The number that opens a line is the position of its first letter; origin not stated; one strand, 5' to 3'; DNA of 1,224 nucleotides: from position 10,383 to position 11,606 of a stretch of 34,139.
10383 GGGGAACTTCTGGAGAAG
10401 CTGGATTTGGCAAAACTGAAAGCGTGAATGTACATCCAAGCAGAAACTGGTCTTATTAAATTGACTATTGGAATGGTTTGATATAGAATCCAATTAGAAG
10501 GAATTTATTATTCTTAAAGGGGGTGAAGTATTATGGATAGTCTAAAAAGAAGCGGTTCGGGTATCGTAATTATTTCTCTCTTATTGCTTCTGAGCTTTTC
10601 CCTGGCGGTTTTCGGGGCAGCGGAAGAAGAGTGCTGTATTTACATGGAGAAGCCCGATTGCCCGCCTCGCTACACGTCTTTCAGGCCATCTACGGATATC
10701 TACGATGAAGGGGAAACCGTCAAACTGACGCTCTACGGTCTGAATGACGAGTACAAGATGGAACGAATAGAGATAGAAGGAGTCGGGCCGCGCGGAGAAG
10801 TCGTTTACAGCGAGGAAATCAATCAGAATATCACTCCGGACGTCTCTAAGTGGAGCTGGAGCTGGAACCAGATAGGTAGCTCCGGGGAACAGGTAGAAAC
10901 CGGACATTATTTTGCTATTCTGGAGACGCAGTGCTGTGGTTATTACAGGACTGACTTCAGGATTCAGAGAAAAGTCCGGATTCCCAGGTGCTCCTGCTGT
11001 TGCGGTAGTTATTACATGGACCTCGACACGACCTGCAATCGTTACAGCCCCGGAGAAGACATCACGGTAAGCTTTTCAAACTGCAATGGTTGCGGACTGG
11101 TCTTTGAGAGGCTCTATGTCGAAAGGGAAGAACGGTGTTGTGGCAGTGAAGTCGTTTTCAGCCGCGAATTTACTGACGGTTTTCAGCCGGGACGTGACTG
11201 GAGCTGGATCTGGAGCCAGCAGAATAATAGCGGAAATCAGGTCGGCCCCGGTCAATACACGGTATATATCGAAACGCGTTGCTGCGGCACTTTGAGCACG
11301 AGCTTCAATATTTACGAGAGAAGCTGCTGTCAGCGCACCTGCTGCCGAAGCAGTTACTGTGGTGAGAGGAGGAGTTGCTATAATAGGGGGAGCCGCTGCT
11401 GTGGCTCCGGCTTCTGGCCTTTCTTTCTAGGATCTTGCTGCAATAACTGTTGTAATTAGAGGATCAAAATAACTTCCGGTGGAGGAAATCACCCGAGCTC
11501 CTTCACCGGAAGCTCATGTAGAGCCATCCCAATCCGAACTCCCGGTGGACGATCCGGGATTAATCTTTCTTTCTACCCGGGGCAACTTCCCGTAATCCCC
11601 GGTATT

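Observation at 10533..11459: Secreted hyper-cysteine tandem-domain protein built around vicinal CC motifs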

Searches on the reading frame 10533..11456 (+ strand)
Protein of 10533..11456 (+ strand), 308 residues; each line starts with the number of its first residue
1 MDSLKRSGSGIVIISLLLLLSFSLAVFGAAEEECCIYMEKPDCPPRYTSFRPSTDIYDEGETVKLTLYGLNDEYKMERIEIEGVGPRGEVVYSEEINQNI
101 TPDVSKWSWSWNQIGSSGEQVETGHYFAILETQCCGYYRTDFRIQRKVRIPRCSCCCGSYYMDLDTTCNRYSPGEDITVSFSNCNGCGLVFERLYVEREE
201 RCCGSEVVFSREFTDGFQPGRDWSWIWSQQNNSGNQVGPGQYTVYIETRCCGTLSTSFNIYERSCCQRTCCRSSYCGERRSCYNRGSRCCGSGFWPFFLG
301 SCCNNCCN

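Call 4: search_protein_families(library=pfam, proteins=[window:10533-11456:+], max_evalue=10)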
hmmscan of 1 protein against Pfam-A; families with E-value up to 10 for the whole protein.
window:10533-11456:+ (308 aa): 1 family
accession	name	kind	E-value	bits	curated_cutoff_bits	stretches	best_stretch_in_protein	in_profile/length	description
PF13860.13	FlgD_ig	-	0.039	14.4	27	1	224-247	51-74/79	FlgD Ig-like domain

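Call 5: search_protein_families(library=ncbifam, proteins=[window:10533-11456:+], max_evalue=10)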
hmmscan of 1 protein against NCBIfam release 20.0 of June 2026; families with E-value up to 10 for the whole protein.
window:10533-11456:+ (308 aa): 2 families
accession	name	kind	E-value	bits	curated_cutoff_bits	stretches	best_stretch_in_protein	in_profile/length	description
NF009452.0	PRK12812.1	equivalog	0.0024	17.1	258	2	226-245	184-203/289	flagellar basal body rod modification protein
NF005176.1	PRK06655.1-1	equivalog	0.064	13.2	230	1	224-252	125-153/197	flagellar hook assembly protein FlgD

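Call 6: find_homologous_proteins(query=window:10533-11456:+, max_evalue=0.001)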
Query window:10533-11456:+ (308 aa): 16 proteins with E <= 0.001 among 317 candidates.
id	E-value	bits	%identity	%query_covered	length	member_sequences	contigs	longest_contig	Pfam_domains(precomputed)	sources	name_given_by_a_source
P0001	2.6e-211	719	99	100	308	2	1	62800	-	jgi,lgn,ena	-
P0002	7.4e-124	432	62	99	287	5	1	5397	-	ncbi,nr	ncbi:hypothetical protein K9M06_06165 [Candidatus Bipolaricaulota bacterium]|nr:hypothetical protein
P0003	1.3e-101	359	54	98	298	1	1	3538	-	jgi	-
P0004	3.8e-101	357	58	92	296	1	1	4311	-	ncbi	ncbi:MAG: hypothetical protein V5A83_05995 [Candidatus Bipolaricaulota bacterium]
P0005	2.3e-100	354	55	98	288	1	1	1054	-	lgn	-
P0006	4.6e-100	353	56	97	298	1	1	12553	-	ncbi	-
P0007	3.1e-97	344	54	91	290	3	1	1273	-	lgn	-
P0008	2.5e-95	338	53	96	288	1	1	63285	-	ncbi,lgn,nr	ncbi:hypothetical protein K9M78_03250 [Candidatus Bipolaricaulota bacterium]|nr:hypothetical protein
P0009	3.8e-94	334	57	82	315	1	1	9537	-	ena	-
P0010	6.0e-94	333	53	93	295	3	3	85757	-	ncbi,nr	ncbi:MAG: hypothetical protein V5A77_00020 [Candidatus Bipolaricaulota bacterium]|nr:hypothetical pr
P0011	2.0e-91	325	52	91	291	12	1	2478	-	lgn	-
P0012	3.4e-90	321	52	91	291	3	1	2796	-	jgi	-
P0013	1.0e-88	316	51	91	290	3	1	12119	-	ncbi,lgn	-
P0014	3.7e-88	314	51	90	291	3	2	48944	-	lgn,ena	-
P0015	2.9e-86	308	52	84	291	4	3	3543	-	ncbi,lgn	ncbi:MAG: hypothetical protein ACLFN7_06550 [Candidatus Acetothermia bacterium]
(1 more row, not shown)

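Call 12: find_encoding_contigs(protein=P0008, flank=8000, max_places=2)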
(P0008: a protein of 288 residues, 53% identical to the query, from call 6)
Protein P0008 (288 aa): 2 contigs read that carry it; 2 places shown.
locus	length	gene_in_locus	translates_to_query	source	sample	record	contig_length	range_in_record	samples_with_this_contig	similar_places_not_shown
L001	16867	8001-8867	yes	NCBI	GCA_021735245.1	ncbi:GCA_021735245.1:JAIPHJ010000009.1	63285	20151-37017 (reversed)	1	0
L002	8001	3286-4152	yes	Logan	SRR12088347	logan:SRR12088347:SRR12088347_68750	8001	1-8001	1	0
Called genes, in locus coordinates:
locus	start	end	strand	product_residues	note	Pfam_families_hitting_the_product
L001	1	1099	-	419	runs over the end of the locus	PF07969:Amidohydro_3 (weak), PF01979:Amidohydro_1, PF07969:Amidohydro_3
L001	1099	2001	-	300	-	PF07837:FTCD_N, PF02971:FTCD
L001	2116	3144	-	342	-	PF02568:ThiI, PF03054:tRNA_Me_trans (faint), PF18297:NFACT-R_2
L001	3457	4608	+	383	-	PF00291:PALP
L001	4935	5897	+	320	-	PF00724:Oxidored_FMN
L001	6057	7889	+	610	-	PF02730:AFOR_N, PF01314:AFOR_C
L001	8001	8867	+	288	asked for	-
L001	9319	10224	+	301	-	PF00923:TAL_FSA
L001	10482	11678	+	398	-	PF07690:MFS_1, PF12832:MFS_1_like, PF07690:MFS_1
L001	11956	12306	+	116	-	PF04430:DUF498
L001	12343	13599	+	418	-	PF07730:HisKA_3, PF13581:HATPase_c_2 (weak), PF02518:HATPase_c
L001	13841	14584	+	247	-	PF00072:Response_reg, PF04545:Sigma70_r4 (weak), PF08281:Sigma70_r4_2, PF00196:GerE, PF13936:HTH_38 (weak)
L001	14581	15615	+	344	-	PF00348:polyprenyl_synt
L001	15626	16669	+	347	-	PF04055:Radical_SAM, PF11946:DUF3463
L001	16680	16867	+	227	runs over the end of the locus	PF01048:PNP_UDP_1 (weak)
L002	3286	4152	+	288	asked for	-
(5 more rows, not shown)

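Call 13: find_encoding_contigs(protein=P0010, flank=8000, max_places=2)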
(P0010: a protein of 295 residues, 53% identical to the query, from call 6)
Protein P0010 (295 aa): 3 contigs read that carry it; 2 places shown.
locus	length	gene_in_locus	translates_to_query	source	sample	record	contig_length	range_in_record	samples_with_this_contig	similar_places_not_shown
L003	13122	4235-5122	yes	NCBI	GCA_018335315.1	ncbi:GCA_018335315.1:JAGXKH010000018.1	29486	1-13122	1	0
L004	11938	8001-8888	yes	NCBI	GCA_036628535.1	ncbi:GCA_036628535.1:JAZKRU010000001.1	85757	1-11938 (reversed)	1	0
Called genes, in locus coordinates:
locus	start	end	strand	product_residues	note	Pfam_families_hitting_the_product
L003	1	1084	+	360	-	PF00291:PALP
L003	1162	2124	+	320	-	PF00724:Oxidored_FMN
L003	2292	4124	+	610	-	PF02730:AFOR_N, PF01314:AFOR_C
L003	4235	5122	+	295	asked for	-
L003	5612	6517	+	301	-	PF00923:TAL_FSA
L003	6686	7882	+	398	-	PF07690:MFS_1, PF12832:MFS_1_like (weak), PF07690:MFS_1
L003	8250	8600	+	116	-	PF04430:DUF498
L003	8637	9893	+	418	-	PF07730:HisKA_3, PF13581:HATPase_c_2 (weak), PF02518:HATPase_c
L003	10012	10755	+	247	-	PF00072:Response_reg, PF04545:Sigma70_r4 (weak), PF08281:Sigma70_r4_2, PF00196:GerE, PF13936:HTH_38 (faint)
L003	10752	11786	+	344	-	PF00348:polyprenyl_synt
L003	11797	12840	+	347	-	PF04055:Radical_SAM, PF11946:DUF3463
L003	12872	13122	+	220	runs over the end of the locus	PF01048:PNP_UDP_1 (faint)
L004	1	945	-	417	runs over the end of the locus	PF07969:Amidohydro_3 (weak), PF01979:Amidohydro_1, PF07969:Amidohydro_3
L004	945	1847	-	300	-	PF07837:FTCD_N, PF02971:FTCD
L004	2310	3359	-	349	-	PF02568:ThiI (weak), PF18297:NFACT-R_2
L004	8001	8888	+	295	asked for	-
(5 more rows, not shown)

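Call 14: find_encoding_contigs(protein=P0014, flank=8000, max_places=2)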
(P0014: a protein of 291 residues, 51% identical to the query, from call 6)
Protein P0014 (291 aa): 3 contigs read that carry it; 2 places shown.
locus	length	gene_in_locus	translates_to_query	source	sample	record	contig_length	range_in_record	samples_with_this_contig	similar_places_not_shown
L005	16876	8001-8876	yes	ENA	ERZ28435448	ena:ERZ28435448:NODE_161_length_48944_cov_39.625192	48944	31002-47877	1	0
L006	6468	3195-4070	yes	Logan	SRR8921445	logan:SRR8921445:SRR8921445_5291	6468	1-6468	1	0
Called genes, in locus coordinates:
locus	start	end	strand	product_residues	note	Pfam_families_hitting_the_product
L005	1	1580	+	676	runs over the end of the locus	PF17391:Urocanase_N, PF01175:Urocanase, PF17392:Urocanase_C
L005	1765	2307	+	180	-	-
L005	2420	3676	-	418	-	PF07969:Amidohydro_3 (weak), PF01979:Amidohydro_1, PF07969:Amidohydro_3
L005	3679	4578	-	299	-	PF07837:FTCD_N, PF02971:FTCD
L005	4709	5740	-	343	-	PF02568:ThiI, PF03054:tRNA_Me_trans (weak), PF18297:NFACT-R_2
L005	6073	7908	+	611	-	PF02730:AFOR_N, PF01314:AFOR_C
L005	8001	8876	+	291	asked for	-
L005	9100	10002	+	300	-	PF00923:TAL_FSA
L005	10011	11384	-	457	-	PF13660:DUF4147, PF05161:MOFRL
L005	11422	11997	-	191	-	PF13302:Acetyltransf_3, PF13420:Acetyltransf_4, PF13523:Acetyltransf_8 (weak), PF00583:Acetyltransf_1, PF13508:Acetyltransf_7 (weak)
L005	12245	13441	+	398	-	PF07690:MFS_1, PF12832:MFS_1_like, PF07690:MFS_1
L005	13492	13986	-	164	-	PF04982:TM_HPP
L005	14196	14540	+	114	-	PF04430:DUF498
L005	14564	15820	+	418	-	PF07730:HisKA_3, PF02518:HATPase_c, PF13581:HATPase_c_2 (weak)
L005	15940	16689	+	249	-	PF00072:Response_reg, PF08281:Sigma70_r4_2, PF00196:GerE, PF04545:Sigma70_r4 (weak), PF13936:HTH_38 (weak)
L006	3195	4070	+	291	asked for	-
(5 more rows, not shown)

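Call 19: search_solved_structures(query=A1, max_evalue=10)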
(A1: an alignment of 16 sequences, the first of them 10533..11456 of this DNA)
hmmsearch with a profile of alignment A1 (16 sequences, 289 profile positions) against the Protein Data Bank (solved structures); distinct sequences matched with E-value up to 10: 7.
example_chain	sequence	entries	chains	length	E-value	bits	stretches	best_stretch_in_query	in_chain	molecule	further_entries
4r9k_A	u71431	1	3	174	1.2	11.3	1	62-98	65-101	Limonene-1,2-epoxide hydrolase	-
5jpp_A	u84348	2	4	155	1.4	11.1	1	62-98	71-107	limonene epoxide hydrolase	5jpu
9ti5_C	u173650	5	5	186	1.5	11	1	58-122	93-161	Ribosome-recycling factor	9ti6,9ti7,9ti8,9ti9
1nww_A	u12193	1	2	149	2.3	10.4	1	62-98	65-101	Limonene-1,2-epoxide hydrolase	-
1nu3_A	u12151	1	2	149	2.3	10.4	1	62-98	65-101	limonene-1,2-epoxide hydrolase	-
7vwm_A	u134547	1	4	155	2.5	10.3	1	62-98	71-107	Limonene-1,2-epoxide hydrolase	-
7vwd_A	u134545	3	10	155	2.5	10.2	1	62-98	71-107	Limonene-1,2-epoxide hydrolase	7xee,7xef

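Call 22: predict_structure(alignment_id=A1)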
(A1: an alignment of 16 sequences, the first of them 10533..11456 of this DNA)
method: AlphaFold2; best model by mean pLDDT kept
length: 308 residues; sequences in the alignment: 16
mean_pLDDT: 69.6   pTM: 0.41
mean pLDDT of the five models: 69.6, 68.1, 67.4, 67.0, 66.7
residues with pLDDT >= 90: 80; 70-90: 98; 50-70: 47; < 50: 83
segments of 3 or more residues with pLDDT < 50: 1-10, 22-33, 148-161, 264-308
pLDDT, mean of each block of 10 residues (from residue 1): 43 59 41 51 80 88 92 92 78 94 93 91 92 89 71 40 69 83 65 87 83 61 83 90 84 83 45 30 29 33 26
secondary structure, 60 per line:
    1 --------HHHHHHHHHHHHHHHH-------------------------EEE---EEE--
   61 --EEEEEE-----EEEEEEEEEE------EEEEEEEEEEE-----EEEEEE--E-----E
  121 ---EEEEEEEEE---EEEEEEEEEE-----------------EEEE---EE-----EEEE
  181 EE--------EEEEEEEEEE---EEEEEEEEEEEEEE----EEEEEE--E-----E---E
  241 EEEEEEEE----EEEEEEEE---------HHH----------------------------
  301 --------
elements in order: H9-24 E50-52 E56-58 E63-68 E74-83 E90-100 E106-111 E124-132 E136-145 E163-166 E177-182 E191-200 E204-217 E222-227 E240-248 E253-260

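Call 24: fold_search(model_id=the predicted structure, library=pdb)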
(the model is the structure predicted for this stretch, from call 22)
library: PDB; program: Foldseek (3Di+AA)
matches with E <= 10: 1918; with E <= 0.001: 405
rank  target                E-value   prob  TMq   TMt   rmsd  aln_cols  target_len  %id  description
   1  8cs9_X                1.3e-08  1.00  0.24  0.13  11.9       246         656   11  Composite reconstruction of Class 1 of the erythrocyte ankyrin-1 complex (released 2022-07-20)
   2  7tvz_E                2.1e-08  1.00  0.23  0.14  11.9       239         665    9  Cryo-EM structure of human band 3-protein 4.2 complex in diagonal conformation (released 2022-06-08)
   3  8csw                  2.5e-08  1.00  0.23  0.13  11.9       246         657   11  Local refinement of protein 4.2 in Class 2 of erythrocyte ankyrin-1 complex (released 2022-07-20)
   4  9u61_C                1.3e-07  1.00  0.24  0.13  13.0       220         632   14  CP/MBL pathways C3 convertase C4b2a and C3 complex (released 2026-01-14)
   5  8ezk_I                1.3e-07  1.00  0.21  0.26  18.6       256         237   10  Pfs25 in complex with transmission-reducing antibody AS01-04 (released 2023-08-16)
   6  5gru_L                1.6e-07  1.00  0.23  0.29  15.9       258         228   10  Structure of mono-specific diabody (released 2016-10-12)
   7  5grz_A                2.0e-07  1.00  0.22  0.29  15.8       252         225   10  Crystal structure of disulfide-bonded diabody (released 2016-10-12)
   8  9qk2_F                2.1e-07  1.00  0.25  0.13  12.9       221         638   14  Structure of the Complement classical and lectin pathway C3 convertase in complex with substrate C3 (released 2025-12-24)
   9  8ezk_H                2.2e-07  1.00  0.21  0.26  18.9       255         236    9  Pfs25 in complex with transmission-reducing antibody AS01-04 (released 2023-08-16)
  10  7qiv_A                2.3e-07  1.00  0.25  0.13  13.8       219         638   14  Structure of human C3b in complex with the EWE nanobody (released 2022-02-16)
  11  9d7y_C                2.4e-07  1.00  0.22  0.28  17.9       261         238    9  Crystal structure of scFv corresponding to human autoantibody b96.11 (released 2024-11-06)
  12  5gs1_C                2.4e-07  1.00  0.21  0.27  16.1       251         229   11  Crystal structure of homo-specific diabody (released 2016-10-12)
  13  8r3w_R                3.0e-07  1.00  0.23  0.28  14.7       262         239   10  Crystal structure of a homospecific CR57 diabody (released 2024-11-06)
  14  3s3j_A                4.2e-07  1.00  0.25  0.14  11.6       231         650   12  Transglutaminase 2 in complex with a novel inhibitor (released 2012-06-06)
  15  3g6j_A                4.6e-07  1.00  0.25  0.13  13.9       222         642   14  C3b in complex with a C3b specific Fab (released 2009-03-10)
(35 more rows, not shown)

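Call 30: search_protein_representatives(alignment_id=A1)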
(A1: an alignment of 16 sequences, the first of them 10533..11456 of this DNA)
Query: 16 sequences, 289 profile positions. Proteins with E-value up to 0.001 (for the whole library): 119; up to 1e-10: 34; up to 1e-30: 6. The best 119 are listed.
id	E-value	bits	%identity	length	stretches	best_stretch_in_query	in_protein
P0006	2.5e-141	486.2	-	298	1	1-289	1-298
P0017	2.0e-83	296.1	-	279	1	7-287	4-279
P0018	2.0e-48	181.3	-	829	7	167-266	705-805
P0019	9.2e-40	152.8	-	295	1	10-288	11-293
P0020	5.2e-35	137.2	-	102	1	6-102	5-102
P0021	1.4e-34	135.9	-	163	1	151-288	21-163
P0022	6.7e-25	104.1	-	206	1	5-180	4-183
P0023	8.5e-24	100.4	-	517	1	149-269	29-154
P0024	2.1e-23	99.1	-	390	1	7-146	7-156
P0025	2.2e-23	99.1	-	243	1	36-148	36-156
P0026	1.0e-22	96.9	-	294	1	151-274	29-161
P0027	2.5e-22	95.6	-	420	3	152-265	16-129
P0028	2.7e-21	92.2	-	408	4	169-266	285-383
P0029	4.8e-20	88.1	-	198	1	156-275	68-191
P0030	5.4e-20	87.9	-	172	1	154-274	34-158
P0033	1.8e-18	83.0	-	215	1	151-268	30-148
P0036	1.9e-17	79.6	-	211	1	150-288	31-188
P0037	7.7e-17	77.6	-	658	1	10-147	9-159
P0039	1.0e-16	77.2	-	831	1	11-147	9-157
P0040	2.2e-16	76.1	-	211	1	152-275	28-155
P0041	1.3e-15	73.6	-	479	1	152-268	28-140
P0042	1.4e-15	73.5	-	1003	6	205-248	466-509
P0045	1.5e-13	66.8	-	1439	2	141-266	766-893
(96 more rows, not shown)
